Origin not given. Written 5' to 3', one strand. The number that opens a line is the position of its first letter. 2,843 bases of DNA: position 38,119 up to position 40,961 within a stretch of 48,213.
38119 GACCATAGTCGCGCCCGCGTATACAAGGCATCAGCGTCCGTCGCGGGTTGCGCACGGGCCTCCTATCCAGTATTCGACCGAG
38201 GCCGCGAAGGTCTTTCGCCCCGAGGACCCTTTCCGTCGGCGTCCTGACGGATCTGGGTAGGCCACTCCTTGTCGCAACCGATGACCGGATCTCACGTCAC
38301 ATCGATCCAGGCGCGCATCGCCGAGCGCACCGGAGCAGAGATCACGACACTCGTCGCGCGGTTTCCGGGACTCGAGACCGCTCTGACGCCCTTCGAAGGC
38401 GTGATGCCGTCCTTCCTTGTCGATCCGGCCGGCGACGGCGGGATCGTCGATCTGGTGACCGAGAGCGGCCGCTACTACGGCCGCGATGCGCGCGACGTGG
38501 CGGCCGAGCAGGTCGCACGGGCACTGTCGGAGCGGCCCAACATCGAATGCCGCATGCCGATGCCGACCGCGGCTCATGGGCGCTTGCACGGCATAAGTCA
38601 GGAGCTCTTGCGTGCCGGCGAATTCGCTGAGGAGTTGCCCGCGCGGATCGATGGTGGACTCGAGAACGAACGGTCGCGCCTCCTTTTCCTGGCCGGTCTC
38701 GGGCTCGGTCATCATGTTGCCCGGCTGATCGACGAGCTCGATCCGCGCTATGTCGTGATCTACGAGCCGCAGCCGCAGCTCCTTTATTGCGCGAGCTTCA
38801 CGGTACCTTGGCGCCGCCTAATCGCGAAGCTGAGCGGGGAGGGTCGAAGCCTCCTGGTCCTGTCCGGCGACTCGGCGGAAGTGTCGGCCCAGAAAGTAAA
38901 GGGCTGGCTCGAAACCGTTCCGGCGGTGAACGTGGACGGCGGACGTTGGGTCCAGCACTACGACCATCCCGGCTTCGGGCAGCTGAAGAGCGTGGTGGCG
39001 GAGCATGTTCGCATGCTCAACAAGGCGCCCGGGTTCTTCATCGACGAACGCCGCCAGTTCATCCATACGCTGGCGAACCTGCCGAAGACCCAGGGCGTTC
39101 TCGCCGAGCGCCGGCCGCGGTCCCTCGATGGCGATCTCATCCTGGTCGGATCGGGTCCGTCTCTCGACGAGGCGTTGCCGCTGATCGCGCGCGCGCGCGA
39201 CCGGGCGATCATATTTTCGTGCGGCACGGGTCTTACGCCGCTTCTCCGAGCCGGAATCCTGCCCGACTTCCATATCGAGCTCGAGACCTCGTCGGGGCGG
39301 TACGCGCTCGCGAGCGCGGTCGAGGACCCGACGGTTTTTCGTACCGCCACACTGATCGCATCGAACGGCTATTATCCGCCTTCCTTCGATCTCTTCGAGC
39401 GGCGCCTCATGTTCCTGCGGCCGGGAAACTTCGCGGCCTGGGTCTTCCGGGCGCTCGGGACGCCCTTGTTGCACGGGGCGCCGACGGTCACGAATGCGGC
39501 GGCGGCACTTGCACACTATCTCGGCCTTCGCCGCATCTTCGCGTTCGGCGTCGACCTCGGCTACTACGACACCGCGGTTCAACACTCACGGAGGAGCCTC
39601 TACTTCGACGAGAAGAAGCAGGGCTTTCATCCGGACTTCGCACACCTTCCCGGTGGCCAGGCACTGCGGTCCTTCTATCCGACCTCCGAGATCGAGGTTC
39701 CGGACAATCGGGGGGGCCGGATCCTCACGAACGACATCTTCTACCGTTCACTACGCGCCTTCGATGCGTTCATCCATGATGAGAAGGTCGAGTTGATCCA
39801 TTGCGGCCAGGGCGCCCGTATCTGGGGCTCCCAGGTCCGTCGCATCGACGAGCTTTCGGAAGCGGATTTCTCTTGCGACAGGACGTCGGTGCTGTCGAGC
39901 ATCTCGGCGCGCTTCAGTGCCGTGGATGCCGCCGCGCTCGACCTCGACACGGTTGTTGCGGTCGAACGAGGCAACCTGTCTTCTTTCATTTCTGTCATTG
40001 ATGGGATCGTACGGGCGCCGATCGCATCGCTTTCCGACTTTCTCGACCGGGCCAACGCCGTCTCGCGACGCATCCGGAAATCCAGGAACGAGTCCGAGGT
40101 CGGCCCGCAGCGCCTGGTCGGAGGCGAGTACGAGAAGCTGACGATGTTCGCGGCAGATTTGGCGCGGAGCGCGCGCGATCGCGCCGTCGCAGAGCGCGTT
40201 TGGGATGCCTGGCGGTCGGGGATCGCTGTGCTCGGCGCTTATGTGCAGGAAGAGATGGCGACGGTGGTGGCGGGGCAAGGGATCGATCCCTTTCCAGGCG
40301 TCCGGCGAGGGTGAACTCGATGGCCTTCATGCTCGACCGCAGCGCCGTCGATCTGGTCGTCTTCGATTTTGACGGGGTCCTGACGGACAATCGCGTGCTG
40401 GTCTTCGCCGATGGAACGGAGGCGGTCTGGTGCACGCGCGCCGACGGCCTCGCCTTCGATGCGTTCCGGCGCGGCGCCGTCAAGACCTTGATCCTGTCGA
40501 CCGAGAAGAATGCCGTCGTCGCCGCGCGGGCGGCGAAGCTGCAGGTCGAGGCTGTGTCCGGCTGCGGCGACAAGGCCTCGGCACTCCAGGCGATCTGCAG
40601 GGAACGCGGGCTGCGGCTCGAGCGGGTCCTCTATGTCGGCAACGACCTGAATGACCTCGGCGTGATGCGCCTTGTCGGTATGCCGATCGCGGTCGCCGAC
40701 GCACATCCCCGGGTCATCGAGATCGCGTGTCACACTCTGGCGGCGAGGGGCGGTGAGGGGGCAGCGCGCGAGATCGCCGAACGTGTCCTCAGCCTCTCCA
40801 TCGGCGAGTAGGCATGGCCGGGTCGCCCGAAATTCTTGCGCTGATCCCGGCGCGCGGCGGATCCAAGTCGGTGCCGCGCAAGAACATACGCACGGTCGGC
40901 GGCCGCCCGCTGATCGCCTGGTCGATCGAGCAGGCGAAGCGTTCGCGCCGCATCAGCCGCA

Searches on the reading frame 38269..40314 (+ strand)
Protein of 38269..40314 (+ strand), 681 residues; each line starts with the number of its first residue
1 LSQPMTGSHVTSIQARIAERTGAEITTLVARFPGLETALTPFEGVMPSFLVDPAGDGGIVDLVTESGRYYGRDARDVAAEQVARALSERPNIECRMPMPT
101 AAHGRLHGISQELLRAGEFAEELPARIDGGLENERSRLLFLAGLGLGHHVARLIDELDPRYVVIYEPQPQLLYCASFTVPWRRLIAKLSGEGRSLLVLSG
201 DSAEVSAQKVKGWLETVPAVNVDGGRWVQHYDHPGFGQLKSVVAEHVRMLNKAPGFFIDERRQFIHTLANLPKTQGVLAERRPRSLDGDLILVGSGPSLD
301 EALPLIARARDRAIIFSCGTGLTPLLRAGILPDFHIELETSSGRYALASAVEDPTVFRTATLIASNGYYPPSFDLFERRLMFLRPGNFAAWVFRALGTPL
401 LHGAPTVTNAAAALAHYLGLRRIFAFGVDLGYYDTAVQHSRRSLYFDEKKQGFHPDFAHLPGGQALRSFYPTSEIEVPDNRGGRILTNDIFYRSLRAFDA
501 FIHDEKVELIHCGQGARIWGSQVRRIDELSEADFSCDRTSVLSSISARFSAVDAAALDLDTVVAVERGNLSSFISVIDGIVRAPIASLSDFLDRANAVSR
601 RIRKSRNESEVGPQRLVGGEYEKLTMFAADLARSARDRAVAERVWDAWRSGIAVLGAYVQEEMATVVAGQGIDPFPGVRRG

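Call 8: search_protein_families(library=pfam, proteins=[window:38269-40314:+], max_evalue=0.001)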
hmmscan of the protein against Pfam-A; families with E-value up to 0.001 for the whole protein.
window:38269-40314:+ (681 aa): 2 families
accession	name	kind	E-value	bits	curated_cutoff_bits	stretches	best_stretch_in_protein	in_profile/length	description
PF01973.23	MptE-like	-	6.2e-28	98.1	34.6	1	266-434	5-170/171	6-hydroxymethylpterin diphosphokinase MptE-like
PF20157.4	Maf_flag10_N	-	2.2e-19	70.3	23.5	1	57-248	35-224/228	Glycosyltransferase Maf N-terminal domain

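Call 86: find_related_loci(query=window:38269-40314:+, collection=metagenome_contigs, flank=10000)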
Query window:38269-40314:+ (681 aa) in metagenome_contigs; peptide patterns used: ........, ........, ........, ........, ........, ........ (x = any residue, [..] = any of these).
39 stretches matched a pattern, but none encodes a relative of the query by tblastn (E <= 1e-3).

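Call 88: find_related_loci(query=A4, collection=metagenome_contigs, flank=10000)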
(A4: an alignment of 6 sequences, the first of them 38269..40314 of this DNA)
Query A4 (681 aa) in metagenome_contigs; peptide patterns used: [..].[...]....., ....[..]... (x = any residue, [..] = any of these).
264 stretches matched a pattern; 85 encode a relative of the query (tblastn E <= 1e-3); the best 80 are kept; 80 distinct loci.
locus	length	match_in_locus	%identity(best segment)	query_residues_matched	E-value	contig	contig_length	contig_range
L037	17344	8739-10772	68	1-679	0e+0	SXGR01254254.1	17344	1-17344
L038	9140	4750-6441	26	47-590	1e-49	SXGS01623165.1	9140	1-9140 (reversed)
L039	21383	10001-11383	28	33-488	1e-48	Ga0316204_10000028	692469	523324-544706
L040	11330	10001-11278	28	33-467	2e-48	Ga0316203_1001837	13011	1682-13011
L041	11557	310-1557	29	33-453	8e-48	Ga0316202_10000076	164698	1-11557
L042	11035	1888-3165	28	33-467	9e-47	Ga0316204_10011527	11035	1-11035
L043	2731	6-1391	27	149-590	2e-46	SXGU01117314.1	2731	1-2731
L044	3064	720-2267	28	33-572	2e-45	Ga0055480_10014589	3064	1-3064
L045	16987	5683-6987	26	12-449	2e-45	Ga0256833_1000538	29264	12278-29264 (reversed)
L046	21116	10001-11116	29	139-521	1e-44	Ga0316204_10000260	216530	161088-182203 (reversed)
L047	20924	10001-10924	31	139-445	3e-44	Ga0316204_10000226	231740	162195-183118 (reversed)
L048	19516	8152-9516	27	56-506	1e-43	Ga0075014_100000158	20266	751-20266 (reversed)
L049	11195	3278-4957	26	42-604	2e-43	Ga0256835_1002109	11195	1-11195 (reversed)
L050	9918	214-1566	31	58-531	3e-43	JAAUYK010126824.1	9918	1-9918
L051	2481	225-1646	29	58-550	2e-43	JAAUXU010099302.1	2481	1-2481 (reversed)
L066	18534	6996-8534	27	23-547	7e-40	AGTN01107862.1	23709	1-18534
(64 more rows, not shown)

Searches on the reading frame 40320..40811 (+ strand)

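Call 58: search_protein_families(library=pfam, proteins=[window:40320-40811:+], max_evalue=1)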
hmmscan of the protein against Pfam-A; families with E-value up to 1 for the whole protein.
window:40320-40811:+ (163 aa): 5 families
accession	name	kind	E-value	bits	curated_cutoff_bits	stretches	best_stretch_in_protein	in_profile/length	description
PF08282.18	Hydrolase_3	-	6.5e-11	42.9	20.9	1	69-147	172-250/255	haloacid dehalogenase-like hydrolase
PF00702.32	Hydrolase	-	2.6e-06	28.4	26.4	2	49-118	110-189/191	haloacid dehalogenase-like hydrolase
PF12710.13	HAD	-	0.003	18.4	27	1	84-117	154-189/189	haloacid dehalogenase-like hydrolase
PF13419.12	HAD_2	-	0.0095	16.5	23.8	0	13-29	1-17/178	Haloacid dehalogenase-like hydrolase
PF05116.19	S6PP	-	0.011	15.8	20.3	1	81-135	162-216/247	Sucrose-6F-phosphate phosphohydrolase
